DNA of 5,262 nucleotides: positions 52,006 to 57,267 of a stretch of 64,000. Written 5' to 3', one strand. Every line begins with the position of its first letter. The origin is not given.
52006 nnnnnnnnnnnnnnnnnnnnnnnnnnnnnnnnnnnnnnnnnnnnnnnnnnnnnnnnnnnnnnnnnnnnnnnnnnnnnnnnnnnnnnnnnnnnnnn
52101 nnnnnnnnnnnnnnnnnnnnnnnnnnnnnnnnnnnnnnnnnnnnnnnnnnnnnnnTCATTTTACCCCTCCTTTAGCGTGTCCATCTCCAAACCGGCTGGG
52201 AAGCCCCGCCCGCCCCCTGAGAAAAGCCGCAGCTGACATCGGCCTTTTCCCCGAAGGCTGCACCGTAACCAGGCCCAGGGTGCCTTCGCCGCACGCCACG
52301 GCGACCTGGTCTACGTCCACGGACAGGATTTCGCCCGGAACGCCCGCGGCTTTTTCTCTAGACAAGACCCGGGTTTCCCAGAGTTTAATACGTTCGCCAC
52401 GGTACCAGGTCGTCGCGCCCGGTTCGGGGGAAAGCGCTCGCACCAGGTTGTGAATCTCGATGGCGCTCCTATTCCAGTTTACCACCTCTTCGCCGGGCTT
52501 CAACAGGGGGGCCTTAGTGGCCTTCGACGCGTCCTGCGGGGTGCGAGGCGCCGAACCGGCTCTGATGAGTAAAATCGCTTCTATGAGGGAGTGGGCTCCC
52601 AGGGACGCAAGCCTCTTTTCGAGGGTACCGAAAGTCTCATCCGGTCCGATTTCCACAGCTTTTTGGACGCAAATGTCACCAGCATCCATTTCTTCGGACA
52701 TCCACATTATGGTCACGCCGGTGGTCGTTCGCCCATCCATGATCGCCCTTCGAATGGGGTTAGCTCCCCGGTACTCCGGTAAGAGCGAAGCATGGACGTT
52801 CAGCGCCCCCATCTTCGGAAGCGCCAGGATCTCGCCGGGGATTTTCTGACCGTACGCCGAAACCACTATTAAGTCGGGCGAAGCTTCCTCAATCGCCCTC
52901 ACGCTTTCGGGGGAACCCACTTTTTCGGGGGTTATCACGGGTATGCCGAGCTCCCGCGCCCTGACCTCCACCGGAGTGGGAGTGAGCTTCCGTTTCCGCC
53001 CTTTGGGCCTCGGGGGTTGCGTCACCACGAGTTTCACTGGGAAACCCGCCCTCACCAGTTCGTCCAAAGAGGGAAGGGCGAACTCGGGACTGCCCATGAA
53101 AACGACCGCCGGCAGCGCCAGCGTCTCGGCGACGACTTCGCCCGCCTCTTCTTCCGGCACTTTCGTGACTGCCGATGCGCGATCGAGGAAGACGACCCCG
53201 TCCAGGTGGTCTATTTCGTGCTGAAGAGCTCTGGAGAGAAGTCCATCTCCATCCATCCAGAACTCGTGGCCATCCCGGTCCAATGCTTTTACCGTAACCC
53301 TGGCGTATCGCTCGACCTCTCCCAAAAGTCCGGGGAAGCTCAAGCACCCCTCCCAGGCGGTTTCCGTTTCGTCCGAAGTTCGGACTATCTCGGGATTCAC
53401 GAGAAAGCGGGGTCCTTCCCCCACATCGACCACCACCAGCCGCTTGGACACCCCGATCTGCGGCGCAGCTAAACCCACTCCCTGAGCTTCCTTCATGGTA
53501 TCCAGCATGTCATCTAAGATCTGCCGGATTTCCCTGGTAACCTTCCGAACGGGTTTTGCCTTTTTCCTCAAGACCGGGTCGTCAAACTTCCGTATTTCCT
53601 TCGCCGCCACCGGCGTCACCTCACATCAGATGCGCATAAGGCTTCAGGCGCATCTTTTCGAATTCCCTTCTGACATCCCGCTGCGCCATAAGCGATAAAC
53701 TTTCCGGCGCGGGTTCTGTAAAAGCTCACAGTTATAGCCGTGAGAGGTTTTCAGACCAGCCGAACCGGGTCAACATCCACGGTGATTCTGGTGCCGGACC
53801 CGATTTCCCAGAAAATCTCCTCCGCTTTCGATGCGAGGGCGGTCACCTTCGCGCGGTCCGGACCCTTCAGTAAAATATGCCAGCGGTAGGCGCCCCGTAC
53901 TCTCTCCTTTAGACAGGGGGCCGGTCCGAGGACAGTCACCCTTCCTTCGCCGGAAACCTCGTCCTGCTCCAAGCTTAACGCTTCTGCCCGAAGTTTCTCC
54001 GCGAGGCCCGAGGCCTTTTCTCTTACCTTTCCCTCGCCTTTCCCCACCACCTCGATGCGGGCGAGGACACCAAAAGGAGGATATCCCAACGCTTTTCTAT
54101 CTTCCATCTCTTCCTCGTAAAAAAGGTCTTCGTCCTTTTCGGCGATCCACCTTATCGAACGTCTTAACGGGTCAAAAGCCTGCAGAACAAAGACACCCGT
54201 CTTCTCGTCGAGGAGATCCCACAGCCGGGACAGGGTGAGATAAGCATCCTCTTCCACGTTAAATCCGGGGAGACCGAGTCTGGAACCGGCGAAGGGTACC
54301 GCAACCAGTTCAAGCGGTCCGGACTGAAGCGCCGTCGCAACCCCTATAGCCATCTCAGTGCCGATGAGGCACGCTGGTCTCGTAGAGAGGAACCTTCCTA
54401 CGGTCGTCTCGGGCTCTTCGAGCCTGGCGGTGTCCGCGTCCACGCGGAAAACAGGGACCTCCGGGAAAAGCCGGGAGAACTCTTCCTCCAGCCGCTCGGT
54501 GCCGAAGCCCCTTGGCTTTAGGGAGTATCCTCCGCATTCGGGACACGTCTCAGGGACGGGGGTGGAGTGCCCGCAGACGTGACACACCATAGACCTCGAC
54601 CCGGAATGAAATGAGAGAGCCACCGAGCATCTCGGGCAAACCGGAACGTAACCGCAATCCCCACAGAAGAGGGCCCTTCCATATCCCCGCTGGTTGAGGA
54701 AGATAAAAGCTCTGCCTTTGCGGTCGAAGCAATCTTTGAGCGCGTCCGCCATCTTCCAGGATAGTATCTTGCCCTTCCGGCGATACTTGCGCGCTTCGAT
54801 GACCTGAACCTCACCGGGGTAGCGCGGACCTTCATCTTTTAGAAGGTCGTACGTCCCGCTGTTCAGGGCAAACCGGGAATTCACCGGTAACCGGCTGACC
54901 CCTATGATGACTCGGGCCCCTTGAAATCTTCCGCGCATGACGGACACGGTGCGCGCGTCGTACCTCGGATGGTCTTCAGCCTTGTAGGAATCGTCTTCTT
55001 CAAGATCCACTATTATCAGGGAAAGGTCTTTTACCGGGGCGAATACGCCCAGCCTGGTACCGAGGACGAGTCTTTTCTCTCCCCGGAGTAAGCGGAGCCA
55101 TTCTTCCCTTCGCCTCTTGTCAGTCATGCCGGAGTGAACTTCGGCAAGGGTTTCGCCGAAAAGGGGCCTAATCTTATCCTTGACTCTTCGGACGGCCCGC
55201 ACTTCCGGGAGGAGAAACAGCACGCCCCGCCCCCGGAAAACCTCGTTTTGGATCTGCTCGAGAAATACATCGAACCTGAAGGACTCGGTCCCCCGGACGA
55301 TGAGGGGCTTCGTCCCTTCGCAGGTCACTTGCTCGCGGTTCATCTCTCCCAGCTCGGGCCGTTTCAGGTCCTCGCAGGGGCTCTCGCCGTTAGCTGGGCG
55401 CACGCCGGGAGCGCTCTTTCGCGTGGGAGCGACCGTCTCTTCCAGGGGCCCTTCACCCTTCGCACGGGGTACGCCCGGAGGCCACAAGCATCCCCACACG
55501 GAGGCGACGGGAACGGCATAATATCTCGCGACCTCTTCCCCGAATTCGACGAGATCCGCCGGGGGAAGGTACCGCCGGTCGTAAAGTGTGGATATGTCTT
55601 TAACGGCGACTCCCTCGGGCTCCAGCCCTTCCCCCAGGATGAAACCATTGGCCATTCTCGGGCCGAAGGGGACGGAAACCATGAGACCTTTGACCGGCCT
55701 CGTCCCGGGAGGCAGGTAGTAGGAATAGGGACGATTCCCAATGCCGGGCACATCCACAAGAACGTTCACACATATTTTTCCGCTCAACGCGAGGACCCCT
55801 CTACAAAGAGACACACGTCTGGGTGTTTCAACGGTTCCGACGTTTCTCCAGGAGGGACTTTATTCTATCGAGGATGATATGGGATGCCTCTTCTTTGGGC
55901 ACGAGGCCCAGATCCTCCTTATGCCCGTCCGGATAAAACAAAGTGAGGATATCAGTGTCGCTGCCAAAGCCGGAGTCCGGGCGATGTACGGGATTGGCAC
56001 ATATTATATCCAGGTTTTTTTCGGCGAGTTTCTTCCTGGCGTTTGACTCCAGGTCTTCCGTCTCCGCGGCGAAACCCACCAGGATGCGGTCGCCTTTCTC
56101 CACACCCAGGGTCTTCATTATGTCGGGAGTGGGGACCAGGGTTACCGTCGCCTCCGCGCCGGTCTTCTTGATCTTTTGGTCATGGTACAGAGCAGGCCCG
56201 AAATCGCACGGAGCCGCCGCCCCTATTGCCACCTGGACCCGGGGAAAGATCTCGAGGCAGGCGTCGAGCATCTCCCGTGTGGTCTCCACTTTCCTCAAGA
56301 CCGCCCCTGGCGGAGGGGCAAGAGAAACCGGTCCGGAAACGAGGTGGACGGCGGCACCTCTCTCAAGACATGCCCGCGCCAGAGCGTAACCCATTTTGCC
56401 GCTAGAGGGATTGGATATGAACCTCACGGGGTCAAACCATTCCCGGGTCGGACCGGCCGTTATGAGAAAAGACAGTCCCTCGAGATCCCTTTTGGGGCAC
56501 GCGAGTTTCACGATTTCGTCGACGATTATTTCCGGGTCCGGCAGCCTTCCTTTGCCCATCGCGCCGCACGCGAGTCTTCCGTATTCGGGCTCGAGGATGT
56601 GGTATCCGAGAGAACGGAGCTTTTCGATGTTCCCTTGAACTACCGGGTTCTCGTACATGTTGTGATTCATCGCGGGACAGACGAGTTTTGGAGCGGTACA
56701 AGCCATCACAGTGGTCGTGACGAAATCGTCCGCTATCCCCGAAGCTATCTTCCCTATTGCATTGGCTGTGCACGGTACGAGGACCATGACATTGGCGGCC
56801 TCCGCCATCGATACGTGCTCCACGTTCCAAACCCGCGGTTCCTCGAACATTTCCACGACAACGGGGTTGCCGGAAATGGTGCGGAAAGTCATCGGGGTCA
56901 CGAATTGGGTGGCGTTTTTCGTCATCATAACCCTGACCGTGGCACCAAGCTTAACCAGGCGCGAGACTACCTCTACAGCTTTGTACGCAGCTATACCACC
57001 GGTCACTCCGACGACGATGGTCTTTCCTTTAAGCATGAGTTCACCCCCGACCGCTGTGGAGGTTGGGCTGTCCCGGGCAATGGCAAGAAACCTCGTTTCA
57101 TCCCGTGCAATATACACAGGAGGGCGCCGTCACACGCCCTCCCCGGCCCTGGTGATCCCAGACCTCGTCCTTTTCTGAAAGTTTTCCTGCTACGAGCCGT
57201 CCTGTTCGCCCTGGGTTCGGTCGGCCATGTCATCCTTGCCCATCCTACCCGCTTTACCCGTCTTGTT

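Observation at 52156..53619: Peptide deformylase and methionyl-tRNA formyltransferase are encoded as one continuous 487-aa ORF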

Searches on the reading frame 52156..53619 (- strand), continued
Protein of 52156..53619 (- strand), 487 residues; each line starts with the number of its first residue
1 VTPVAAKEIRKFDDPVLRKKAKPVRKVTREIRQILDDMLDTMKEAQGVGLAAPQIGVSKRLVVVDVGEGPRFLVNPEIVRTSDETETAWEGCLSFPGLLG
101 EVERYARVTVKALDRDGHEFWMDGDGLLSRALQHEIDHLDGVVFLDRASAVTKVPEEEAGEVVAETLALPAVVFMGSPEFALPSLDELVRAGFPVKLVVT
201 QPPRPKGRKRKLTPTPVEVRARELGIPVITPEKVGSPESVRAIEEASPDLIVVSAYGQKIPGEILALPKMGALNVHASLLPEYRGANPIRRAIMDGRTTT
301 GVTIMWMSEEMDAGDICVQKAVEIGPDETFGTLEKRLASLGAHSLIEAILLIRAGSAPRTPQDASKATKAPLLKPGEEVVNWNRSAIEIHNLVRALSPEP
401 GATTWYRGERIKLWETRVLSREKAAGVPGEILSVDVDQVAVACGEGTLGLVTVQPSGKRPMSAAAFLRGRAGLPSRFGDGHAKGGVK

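Call 39: predict_structure(alignment_id=A1)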
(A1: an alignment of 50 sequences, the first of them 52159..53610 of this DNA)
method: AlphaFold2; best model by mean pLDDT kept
length: 484 residues; sequences in the alignment: 50
mean_pLDDT: 93.2   pTM: 0.69
mean pLDDT of the five models: 93.2, 93.0, 92.5, 92.5, 92.1
residues with pLDDT >= 90: 414; 70-90: 44; 50-70: 12; < 50: 14
segments of 3 or more residues with pLDDT < 50: 155-162, 479-484
pLDDT, mean of each block of 10 residues (from residue 1): 86 97 98 96 94 98 94 98 95 94 98 97 97 98 94 51 75 98 94 98 93 98 98 98 98 96 97 98 97 98 95 98 97 97 93 94 96 96 98 96 94 94 92 95 98 95 80 71 38
secondary structure, 60 per line:
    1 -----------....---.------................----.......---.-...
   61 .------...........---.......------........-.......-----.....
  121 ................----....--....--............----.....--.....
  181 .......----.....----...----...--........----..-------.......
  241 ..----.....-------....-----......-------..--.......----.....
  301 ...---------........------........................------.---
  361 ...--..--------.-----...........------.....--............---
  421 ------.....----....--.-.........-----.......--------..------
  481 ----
elements in order: H12-15 H26-41 E46-48 H49-52 E58-61 E68-78 E82-88 E95-102 E104-110 E116-122 H123-136 H141-144 E147-150 H153-164 E169-173 H176-187 E192-196 E201-203 E208-210 H213-220 H234-242 E247-251 H259-262 E268-273 H285-291 E296-303 E313-320 H327-350 H383-392 E399-403 E406-417 E427-431 E436-439 E444-452 H460-464

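Call 45: fold_search(model_id=the predicted structure, library=pdb)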
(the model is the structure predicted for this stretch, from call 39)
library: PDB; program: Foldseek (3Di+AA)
matches with E <= 10: 1378; with E <= 0.001: 324
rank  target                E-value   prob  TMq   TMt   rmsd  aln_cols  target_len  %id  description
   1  4iqf_B                2.8e-39  1.00  0.61  0.93   1.9       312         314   42  Crystal Structure of Methyionyl-tRNA Formyltransferase from Bacillus anthracis (released 2013-01-23)
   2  4iqf_C                9.4e-38  1.00  0.61  0.93   1.9       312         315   42  Crystal Structure of Methyionyl-tRNA Formyltransferase from Bacillus anthracis (released 2013-01-23)
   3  4iqf_A                4.2e-37  1.00  0.61  0.93   2.0       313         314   42  Crystal Structure of Methyionyl-tRNA Formyltransferase from Bacillus anthracis (released 2013-01-23)
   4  5uai_A                3.7e-35  1.00  0.61  0.93   1.9       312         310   36  Crystal structure of Methionyl-tRNA formyltransferase from Pseudomonas aeruginosa (released 2017-01-18)
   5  5uai_B                4.9e-35  1.00  0.60  0.91   1.8       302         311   37  Crystal structure of Methionyl-tRNA formyltransferase from Pseudomonas aeruginosa (released 2017-01-18)
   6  2fmt_A                7.8e-35  1.00  0.60  0.91   1.8       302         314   38  METHIONYL-TRNAFMET FORMYLTRANSFERASE COMPLEXED WITH FORMYL-METHIONYL-TRNAFMET (released 1999-07-29)
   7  1fmt_A                1.5e-33  1.00  0.59  0.91   1.4       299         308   37  METHIONYL-TRNAFMET FORMYLTRANSFERASE FROM ESCHERICHIA COLI (released 1998-01-28)
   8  3r8x                  1.6e-33  1.00  0.58  0.89   1.9       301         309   36  Crystal Structure of Methionyl-tRNA Formyltransferase from Yersinia pestis complexed with L-methionine (released 2011-04-13)
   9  1fmt_B                2.5e-33  1.00  0.58  0.89   2.1       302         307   37  METHIONYL-TRNAFMET FORMYLTRANSFERASE FROM ESCHERICHIA COLI (released 1998-01-28)
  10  3tqq                  4.4e-32  1.00  0.60  0.94   1.8       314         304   34  Structure of the methionyl-tRNA formyltransferase (fmt) from Coxiella burnetii (released 2011-09-28)
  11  3q0i                  1.7e-30  1.00  0.59  0.92   2.0       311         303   34  Methionyl-tRNA formyltransferase from Vibrio cholerae (released 2010-12-29)
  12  5j63_B                2.4e-30  1.00  0.56  0.88   3.2       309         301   31  Crystal Structure of the N-terminal N-formyltransferase Domain (residues 1-306) of Escherichia coli Arna in Complex wi (released 2016-05-25)
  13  4wkg_F                2.6e-30  1.00  0.57  0.43   3.1       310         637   31  The crystal structure of apo ArnA features an unexpected central binding pocket and provides an explanation for enzyma (released 2014-12-17)
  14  2bln_A                7.3e-30  1.00  0.55  0.87   3.1       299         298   31  N-terminal formyltransferase domain of ArnA in complex with N-5- formyltetrahydrofolate and UMP (released 2005-04-08)
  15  5j63_A                1.1e-29  1.00  0.56  0.88   3.3       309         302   32  Crystal Structure of the N-terminal N-formyltransferase Domain (residues 1-306) of Escherichia coli Arna in Complex wi (released 2016-05-25)
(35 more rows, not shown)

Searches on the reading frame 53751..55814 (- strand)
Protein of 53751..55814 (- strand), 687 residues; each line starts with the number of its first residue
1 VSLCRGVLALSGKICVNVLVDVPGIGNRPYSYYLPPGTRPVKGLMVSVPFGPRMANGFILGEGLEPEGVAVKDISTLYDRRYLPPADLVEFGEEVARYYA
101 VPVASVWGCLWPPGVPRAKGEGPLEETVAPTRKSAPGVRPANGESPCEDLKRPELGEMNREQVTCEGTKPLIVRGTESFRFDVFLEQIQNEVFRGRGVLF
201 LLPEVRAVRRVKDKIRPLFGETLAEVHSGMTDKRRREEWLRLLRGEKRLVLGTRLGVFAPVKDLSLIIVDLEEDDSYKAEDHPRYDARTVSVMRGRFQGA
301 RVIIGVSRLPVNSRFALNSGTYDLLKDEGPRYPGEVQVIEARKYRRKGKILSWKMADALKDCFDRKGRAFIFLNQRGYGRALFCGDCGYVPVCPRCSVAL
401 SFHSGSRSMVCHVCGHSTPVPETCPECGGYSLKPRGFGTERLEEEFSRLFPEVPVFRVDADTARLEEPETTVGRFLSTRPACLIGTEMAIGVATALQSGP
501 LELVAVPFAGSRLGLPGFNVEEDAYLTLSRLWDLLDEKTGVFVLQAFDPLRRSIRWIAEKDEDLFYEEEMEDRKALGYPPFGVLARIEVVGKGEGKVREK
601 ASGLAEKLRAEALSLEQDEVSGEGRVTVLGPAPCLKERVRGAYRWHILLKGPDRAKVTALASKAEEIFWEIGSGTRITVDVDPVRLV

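Call 34: search_protein_families(library=pfam, proteins=[window:53751-55814:-], max_evalue=0.00001)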
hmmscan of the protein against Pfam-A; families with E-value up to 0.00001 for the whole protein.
window:53751-55814:- (687 aa): 3 families
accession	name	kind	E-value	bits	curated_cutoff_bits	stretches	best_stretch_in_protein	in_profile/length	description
PF18074.6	PriA_C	-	5.4e-18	66.1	26.9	1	580-683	1-95/95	Primosomal protein N C-terminal domain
PF17764.6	PriA_3primeBD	-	1.9e-13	50.5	22.7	1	17-111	1-95/96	3'DNA-binding domain (3'BD)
PF18319.7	Zn_ribbon_PriA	-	2e-09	37.7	26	1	393-419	1-27/27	PriA DNA helicase Cys-rich region (CRR) domain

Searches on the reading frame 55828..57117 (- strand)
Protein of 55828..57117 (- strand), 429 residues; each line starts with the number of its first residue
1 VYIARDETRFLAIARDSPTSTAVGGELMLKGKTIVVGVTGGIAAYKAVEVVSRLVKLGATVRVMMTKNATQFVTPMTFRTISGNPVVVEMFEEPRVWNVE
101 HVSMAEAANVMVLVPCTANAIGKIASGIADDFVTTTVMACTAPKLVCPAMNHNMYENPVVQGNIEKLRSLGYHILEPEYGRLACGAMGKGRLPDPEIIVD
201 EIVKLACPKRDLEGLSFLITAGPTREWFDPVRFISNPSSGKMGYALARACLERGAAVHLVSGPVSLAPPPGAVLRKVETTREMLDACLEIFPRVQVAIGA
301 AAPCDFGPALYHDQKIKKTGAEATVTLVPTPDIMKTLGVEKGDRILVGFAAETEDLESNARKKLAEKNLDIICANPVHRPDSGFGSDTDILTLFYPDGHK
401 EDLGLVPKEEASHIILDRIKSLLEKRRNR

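Call 34: search_protein_families(library=pfam, proteins=[window:55828-57117:-], max_evalue=0.00001)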
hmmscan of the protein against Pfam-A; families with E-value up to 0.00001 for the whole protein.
window:55828-57117:- (429 aa): 2 families
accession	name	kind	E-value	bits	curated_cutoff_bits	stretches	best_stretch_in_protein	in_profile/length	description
PF04127.22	DFP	-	1.9e-65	220.6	22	1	212-393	1-185/186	DNA/pantothenate metabolism flavoprotein C-terminal domain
PF02441.25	Flavoprotein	-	2e-34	119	22.7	1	32-204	1-160/162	Flavoprotein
